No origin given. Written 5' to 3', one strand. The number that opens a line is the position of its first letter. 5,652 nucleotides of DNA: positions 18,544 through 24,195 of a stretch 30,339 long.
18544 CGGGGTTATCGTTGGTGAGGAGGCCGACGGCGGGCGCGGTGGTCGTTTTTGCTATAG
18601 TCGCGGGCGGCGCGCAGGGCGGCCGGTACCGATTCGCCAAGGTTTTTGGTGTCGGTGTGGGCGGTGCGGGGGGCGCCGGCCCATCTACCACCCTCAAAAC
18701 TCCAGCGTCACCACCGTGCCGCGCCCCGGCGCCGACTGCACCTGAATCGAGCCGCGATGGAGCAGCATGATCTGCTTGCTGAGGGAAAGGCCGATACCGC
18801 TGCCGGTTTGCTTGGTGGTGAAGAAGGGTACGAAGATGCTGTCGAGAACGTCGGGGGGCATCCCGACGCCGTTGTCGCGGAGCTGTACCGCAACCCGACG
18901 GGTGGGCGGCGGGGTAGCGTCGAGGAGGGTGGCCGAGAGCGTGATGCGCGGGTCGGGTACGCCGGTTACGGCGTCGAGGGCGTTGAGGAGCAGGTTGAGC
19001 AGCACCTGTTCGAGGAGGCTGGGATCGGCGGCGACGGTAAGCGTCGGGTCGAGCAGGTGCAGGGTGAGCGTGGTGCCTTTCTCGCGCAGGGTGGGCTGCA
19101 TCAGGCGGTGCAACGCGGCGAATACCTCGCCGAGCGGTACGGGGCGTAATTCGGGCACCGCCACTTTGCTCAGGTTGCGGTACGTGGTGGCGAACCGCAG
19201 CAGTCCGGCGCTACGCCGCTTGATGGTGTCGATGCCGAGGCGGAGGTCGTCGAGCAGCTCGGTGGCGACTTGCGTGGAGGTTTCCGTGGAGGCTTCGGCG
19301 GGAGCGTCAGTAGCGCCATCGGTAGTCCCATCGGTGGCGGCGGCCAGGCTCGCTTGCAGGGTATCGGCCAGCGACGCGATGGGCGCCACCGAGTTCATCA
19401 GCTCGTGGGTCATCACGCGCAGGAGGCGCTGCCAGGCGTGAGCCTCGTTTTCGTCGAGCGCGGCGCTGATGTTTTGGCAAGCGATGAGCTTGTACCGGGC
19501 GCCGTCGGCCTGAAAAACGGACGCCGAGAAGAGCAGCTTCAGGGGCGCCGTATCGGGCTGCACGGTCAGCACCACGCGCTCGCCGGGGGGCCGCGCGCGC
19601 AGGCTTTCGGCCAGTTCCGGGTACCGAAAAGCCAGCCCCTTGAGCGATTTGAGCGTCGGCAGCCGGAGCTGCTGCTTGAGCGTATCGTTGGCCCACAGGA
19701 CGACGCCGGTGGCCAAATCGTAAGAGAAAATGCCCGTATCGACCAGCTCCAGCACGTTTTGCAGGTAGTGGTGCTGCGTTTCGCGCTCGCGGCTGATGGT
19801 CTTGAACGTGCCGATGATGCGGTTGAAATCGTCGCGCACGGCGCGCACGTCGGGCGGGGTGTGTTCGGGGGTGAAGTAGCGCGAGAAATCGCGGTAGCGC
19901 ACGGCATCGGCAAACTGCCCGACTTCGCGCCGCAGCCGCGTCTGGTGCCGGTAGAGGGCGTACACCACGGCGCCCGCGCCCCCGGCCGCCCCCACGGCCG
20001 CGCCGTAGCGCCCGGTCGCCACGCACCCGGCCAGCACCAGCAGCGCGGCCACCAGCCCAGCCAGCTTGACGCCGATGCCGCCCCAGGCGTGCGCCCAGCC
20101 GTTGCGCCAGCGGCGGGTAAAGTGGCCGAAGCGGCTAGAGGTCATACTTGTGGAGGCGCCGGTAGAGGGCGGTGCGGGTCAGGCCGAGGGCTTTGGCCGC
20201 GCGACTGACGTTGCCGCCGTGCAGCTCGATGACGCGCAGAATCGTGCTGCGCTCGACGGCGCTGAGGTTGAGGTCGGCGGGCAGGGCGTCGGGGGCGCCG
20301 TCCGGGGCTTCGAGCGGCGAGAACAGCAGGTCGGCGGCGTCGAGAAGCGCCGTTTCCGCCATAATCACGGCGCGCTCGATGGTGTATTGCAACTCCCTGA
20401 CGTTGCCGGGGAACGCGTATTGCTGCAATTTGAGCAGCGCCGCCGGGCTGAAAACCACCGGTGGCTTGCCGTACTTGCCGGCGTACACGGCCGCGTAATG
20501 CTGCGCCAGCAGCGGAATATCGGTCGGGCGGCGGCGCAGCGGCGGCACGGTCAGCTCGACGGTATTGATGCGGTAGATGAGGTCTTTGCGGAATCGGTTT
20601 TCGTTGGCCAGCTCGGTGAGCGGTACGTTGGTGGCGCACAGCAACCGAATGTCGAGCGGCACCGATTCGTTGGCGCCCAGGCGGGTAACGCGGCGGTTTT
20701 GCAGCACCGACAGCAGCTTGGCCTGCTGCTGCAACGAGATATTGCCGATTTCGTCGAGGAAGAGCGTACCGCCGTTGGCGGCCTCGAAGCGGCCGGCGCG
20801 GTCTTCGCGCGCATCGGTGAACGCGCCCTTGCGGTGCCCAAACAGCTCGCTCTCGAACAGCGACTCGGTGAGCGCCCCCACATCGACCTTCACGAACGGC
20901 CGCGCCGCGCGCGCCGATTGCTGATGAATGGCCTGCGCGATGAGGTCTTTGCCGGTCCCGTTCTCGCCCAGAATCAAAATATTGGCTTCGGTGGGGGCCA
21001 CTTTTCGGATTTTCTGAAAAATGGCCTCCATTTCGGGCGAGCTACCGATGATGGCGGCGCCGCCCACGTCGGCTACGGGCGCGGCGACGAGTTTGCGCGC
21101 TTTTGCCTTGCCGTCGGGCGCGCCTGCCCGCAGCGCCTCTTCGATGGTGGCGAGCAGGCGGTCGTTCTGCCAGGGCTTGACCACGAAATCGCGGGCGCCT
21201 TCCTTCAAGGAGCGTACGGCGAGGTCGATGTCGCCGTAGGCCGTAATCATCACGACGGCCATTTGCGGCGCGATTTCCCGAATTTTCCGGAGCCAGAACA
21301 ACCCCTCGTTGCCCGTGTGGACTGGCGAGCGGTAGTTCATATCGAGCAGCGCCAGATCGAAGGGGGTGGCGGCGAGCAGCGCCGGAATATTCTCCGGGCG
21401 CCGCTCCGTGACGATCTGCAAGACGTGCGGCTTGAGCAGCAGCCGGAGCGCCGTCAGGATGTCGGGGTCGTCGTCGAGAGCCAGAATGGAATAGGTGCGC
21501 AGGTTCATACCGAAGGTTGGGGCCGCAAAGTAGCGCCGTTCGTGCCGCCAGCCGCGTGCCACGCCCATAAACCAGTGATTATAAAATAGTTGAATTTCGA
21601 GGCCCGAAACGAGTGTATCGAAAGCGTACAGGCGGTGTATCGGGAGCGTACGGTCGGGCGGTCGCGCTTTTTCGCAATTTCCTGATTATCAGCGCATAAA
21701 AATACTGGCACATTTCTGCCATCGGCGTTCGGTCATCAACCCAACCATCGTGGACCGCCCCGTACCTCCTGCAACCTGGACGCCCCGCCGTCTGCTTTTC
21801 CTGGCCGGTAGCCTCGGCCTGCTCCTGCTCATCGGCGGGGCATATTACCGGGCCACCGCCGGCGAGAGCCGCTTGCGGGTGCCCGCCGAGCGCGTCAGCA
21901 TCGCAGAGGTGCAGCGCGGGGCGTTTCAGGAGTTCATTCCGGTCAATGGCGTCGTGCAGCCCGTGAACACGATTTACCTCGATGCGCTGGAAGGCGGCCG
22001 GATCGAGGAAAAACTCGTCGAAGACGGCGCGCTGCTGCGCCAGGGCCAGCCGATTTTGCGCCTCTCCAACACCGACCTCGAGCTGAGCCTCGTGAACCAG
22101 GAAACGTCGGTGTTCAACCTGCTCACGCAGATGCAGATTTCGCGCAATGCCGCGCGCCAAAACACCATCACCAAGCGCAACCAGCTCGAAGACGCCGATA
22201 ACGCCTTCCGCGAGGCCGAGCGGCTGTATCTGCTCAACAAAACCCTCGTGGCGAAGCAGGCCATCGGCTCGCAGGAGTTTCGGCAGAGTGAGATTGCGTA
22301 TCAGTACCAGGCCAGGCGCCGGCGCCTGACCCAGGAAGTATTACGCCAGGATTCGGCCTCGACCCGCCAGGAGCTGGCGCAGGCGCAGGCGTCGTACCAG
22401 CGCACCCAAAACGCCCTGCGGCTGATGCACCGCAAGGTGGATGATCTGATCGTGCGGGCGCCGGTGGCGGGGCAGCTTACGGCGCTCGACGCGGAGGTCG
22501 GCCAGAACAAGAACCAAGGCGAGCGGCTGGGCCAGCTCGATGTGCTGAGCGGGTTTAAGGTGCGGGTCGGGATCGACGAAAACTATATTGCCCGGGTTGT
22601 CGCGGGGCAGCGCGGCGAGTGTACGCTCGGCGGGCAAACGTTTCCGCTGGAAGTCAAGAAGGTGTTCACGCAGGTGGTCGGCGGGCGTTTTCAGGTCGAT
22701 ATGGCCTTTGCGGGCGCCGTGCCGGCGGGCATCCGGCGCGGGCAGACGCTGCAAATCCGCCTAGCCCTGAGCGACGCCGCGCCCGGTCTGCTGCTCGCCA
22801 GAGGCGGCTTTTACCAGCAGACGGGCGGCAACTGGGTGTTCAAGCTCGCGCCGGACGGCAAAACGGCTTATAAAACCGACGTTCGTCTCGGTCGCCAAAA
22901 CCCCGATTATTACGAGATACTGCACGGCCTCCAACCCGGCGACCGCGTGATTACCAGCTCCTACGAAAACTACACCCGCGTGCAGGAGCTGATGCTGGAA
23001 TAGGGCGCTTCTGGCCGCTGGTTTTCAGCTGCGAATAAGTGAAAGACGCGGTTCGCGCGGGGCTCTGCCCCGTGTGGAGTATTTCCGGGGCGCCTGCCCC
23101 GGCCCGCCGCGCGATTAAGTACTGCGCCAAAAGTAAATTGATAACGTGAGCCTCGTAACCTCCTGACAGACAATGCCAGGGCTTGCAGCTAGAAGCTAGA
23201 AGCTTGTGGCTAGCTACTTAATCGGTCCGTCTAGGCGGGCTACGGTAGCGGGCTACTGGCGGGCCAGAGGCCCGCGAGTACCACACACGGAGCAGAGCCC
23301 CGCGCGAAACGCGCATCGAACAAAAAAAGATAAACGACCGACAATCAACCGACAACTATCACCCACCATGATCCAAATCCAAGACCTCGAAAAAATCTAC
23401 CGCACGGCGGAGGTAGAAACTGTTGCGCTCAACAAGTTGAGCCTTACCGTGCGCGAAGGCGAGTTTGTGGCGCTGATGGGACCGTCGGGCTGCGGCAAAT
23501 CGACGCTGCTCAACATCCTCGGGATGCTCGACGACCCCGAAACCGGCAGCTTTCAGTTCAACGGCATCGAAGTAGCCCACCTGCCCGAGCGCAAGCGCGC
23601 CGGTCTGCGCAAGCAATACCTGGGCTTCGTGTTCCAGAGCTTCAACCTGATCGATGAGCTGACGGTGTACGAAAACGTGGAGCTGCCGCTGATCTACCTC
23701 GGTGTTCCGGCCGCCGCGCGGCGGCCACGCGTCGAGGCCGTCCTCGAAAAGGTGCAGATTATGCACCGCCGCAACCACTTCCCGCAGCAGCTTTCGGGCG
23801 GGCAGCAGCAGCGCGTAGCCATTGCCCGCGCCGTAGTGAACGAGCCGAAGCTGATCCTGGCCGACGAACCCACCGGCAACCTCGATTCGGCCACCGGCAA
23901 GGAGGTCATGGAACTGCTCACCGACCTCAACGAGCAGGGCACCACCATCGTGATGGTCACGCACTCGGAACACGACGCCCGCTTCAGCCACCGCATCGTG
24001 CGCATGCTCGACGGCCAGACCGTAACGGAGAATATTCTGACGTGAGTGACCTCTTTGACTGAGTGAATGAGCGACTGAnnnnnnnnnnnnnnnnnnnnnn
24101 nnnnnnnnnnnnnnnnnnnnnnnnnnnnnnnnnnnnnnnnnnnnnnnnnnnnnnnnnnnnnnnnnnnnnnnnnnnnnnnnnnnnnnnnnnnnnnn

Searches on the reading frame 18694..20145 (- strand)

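Call 56: search_protein_families(library=pfam, proteins=[window:18694-20145:-], max_evalue=0.001)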
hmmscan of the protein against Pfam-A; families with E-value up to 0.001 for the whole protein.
window:18694-20145:- (483 aa): 1 family
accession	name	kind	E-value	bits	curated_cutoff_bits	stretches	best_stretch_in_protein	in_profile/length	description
PF02518.31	HATPase_c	-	8.6e-24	84.6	26.4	1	374-482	2-106/111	Histidine kinase-, DNA gyrase B-, and HSP90-like ATPase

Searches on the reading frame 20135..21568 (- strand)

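Call 56: search_protein_families(library=pfam, proteins=[window:20135-21568:-], max_evalue=0.001)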
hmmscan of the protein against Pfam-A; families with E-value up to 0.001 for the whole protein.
window:20135-21568:- (477 aa): 11 families
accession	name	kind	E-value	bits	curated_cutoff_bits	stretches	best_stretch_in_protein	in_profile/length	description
PF00158.32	Sigma54_activat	-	2e-66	223.3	20.2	1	173-339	1-167/168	Sigma-54 interaction domain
PF14532.12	Sigma54_activ_2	-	7.8e-22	78.4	25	1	174-344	1-138/138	Sigma-54 interaction domain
PF25601.1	AAA_lid_14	-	1.4e-20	73.3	27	1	345-417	1-73/87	AAA+ ATPase lid domain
PF00072.30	Response_reg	-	1e-16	61.5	30.2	1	28-142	1-110/111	Response regulator receiver domain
PF02954.25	HTH_8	-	2.2e-12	46.9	22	1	436-475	3-42/42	Bacterial regulatory protein, Fis family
PF07728.20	AAA_5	-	1.6e-08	35.1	22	1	196-316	1-124/139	AAA domain (dynein-related subfamily)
PF00004.35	AAA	-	3.8e-07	31.1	21.2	1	197-316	1-111/131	ATPase family associated with various cellular activities (AAA)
PF18024.7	HTH_50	-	8e-06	25.9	27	1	435-477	8-49/50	Helix-turn-helix domain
PF07724.20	AAA_2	-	3e-05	24.5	27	1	194-324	3-134/166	AAA domain (Cdc48 subfamily)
PF01078.27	Mg_chelatase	-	0.00024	21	20.3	0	256-315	97-158/207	Magnesium chelatase, subunit ChlI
PF13556.12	HTH_30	-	0.00068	19.8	27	0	444-474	5-35/59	PucR C-terminal helix-turn-helix domain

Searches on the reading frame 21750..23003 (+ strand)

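Call 56: search_protein_families(library=pfam, proteins=[window:21750-23003:+], max_evalue=0.001)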
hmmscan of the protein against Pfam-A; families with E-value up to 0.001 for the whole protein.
window:21750-23003:+ (417 aa): 2 families
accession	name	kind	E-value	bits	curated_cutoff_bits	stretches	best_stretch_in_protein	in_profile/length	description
PF13437.12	HlyD_3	-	2.4e-09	38.3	22.2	1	235-304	2-75/106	HlyD family secretion protein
PF16576.10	HlyD_D23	-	2.2e-05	24.3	30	0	185-293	64-169/214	Barrel-sandwich domain of CusB or HlyD membrane-fusion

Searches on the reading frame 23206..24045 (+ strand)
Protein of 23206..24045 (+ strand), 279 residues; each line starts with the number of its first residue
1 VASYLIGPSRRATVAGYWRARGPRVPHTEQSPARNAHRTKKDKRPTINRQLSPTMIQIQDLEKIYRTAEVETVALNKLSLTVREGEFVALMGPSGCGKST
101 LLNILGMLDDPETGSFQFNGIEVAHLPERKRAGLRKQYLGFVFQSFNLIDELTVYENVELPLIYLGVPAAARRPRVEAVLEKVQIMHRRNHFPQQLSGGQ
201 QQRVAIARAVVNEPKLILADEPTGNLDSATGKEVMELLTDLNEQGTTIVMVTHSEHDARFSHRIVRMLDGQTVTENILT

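Call 56: search_protein_families(library=pfam, proteins=[window:23206-24045:+], max_evalue=0.001)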
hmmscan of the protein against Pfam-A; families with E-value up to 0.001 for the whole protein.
window:23206-24045:+ (279 aa): 6 families
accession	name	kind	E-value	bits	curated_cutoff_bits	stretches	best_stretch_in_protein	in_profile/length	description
PF00005.33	ABC_tran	-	8.2e-37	127.3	25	1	75-223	1-136/137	ABC transporter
PF13304.12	AAA_21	-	6.9e-07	30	27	0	87-113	1-30/304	AAA domain, putative AbiEii toxin, Type IV TA system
PF03193.22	RsgA_GTPase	-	1.5e-05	25.4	30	1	63-107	85-128/174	RsgA GTPase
PF02463.25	SMC_N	-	2.3e-05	24.4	40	0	185-269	126-213/220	RecF/RecN/SMC N terminal domain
PF13481.12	AAA_25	-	0.00015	21.9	27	0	82-184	30-139/195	AAA domain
PF13401.12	AAA_22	-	0.00033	21.4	27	0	85-250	5-120/130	AAA domain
